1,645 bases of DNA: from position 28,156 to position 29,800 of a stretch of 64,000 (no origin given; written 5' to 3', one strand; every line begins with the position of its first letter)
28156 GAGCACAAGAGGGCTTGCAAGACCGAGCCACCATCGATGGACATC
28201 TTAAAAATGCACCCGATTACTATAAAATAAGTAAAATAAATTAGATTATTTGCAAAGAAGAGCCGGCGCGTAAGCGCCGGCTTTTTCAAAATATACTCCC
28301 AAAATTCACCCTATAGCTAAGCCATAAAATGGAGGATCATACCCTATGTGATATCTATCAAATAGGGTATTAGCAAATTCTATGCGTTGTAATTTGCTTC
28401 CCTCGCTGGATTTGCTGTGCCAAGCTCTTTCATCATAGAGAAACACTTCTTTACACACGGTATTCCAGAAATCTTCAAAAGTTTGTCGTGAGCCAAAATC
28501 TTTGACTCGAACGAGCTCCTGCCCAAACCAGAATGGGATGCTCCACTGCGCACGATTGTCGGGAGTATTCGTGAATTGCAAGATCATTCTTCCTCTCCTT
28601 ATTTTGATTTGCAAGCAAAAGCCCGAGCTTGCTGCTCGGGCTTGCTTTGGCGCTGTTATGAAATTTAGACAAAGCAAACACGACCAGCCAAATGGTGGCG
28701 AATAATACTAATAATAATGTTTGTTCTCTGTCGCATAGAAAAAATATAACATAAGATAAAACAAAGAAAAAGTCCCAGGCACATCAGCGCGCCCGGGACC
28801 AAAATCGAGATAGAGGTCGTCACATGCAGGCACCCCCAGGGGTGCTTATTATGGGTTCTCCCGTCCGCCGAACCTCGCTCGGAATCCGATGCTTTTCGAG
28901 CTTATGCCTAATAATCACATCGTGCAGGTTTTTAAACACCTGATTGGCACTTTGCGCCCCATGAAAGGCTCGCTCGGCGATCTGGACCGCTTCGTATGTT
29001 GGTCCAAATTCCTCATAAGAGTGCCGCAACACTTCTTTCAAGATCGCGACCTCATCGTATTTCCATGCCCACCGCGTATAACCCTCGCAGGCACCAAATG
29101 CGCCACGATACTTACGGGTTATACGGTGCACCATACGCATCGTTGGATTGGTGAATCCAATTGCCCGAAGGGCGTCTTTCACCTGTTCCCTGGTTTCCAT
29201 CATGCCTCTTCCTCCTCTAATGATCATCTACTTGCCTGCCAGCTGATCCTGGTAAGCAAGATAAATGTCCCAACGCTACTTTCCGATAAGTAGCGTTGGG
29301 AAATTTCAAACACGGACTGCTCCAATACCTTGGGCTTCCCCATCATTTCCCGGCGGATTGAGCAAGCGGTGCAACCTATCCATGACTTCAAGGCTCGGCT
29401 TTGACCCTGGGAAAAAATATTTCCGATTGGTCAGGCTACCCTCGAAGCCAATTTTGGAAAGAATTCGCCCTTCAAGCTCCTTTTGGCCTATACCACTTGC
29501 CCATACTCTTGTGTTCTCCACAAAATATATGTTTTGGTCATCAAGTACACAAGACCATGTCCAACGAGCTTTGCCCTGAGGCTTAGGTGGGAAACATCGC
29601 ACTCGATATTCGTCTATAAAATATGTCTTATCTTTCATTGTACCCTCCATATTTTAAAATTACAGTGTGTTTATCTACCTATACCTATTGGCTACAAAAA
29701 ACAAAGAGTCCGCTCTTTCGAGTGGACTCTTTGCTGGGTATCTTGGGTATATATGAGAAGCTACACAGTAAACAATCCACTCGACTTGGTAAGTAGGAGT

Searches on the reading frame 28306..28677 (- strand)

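Call 32: search_protein_families(library=pfam, max_evalue=0.1, proteins=[window:28306-28677:-])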
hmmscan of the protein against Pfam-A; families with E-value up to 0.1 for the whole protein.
window:28306-28677:- (123 aa): 1 family
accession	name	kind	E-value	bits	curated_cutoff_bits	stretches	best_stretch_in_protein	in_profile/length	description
PF23066.1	PH_21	-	0.037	14.5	27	1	16-51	74-108/120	C-Maf-inducing protein PH domain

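Call 56: search_protein_families(library=phrogs, max_evalue=0.01, proteins=[window:28306-28677:-])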
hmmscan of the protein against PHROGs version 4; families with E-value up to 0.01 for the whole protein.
window:28306-28677:- (123 aa): 0 families

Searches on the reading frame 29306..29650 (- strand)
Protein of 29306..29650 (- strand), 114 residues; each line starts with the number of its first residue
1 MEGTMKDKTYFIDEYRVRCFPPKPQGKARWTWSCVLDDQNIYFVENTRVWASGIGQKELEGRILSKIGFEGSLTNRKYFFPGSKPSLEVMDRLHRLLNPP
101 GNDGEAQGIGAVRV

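Call 32: search_protein_families(library=pfam, max_evalue=0.1, proteins=[window:29306-29650:-])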
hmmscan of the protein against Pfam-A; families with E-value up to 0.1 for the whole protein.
window:29306-29650:- (114 aa): 0 families

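Call 40: list_cluster_members(proteins=[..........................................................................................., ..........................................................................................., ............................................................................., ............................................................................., window:41999-42208:+, window:16931-17089:-, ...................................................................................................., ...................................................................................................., window:29306-29650:-, window:28820-29227:-])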
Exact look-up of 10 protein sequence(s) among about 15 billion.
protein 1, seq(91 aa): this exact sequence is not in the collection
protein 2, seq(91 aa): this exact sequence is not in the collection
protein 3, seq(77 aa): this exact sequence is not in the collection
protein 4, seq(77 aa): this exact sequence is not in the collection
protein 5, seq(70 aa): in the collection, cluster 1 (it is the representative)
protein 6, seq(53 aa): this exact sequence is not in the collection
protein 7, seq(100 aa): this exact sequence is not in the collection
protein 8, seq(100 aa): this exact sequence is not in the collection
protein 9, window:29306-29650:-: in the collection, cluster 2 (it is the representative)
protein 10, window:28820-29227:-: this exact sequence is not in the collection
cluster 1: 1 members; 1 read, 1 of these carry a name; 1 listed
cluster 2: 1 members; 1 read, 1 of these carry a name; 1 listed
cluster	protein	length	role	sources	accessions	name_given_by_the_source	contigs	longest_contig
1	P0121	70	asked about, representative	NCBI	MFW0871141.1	MAG: YdcH family protein [Patescibacteria group bacterium]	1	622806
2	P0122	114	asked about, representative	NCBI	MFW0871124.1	MAG: hypothetical protein ACKKL4_01565 [Patescibacteria group bacterium]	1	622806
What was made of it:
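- The full-length TA products, with G or W at the TGA, are not among its proteins (call 40).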

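Call 56: search_protein_families(library=phrogs, max_evalue=0.01, proteins=[window:29306-29650:-])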
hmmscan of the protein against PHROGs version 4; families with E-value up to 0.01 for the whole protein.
window:29306-29650:- (114 aa): 0 families

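Call 57: search_protein_families(library=ncbifam, max_evalue=0.01, proteins=[P0121])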
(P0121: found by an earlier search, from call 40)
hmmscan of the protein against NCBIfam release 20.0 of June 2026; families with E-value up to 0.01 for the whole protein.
P0121 (70 aa): 0 families
